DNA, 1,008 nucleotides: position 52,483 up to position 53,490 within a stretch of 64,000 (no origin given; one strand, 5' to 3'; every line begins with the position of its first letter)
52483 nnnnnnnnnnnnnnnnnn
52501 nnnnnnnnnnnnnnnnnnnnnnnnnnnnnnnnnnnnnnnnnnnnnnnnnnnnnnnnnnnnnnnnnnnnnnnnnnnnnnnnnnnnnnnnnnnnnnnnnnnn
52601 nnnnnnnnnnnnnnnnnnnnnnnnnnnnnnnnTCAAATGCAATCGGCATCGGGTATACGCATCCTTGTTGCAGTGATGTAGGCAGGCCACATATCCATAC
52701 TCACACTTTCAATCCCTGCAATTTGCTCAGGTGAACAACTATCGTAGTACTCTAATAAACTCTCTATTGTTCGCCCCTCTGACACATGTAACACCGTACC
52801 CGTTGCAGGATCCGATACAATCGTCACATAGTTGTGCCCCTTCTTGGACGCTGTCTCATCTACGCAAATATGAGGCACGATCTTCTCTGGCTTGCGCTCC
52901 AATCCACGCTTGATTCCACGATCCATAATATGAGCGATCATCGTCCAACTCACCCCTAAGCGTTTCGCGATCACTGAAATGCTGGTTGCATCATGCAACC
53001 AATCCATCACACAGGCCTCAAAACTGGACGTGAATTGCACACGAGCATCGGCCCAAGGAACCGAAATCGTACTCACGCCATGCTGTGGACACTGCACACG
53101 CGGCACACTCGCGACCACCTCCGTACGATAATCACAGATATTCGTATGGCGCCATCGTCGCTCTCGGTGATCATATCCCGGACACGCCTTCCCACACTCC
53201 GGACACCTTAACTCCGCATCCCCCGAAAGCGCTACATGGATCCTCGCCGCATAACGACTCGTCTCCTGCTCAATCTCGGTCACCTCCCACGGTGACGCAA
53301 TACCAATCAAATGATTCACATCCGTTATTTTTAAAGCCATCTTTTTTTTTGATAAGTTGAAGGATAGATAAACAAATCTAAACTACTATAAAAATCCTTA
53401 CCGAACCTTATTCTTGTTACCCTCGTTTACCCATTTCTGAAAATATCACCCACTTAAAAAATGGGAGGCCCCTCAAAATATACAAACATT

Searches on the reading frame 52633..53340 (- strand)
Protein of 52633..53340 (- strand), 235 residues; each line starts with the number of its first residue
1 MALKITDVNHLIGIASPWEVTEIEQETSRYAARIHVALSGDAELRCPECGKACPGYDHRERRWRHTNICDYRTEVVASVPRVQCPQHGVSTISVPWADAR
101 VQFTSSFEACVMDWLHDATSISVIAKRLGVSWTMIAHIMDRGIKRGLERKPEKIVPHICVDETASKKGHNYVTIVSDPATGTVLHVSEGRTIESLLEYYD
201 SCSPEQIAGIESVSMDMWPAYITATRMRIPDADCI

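Call 10: search_protein_families(library=pfam, proteins=[window:52633-53340:-], max_evalue=0.001)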
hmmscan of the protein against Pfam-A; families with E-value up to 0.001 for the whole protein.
window:52633-53340:- (235 aa): 3 families
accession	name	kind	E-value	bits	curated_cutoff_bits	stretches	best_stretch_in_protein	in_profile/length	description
PF01610.23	DDE_Tnp_ISL3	-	1.7e-18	67.8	23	1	158-234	1-79/240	Transposase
PF14690.11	Zn_ribbon_ISL3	-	3.5e-10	40.5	25.5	1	45-87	4-47/47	zinc-finger of transposase IS204/IS1001/IS1096/IS1165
PF13542.12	HTH_Tnp_ISL3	-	6.3e-09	35.6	27.4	1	93-141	2-49/51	Helix-turn-helix domain of transposase family ISL3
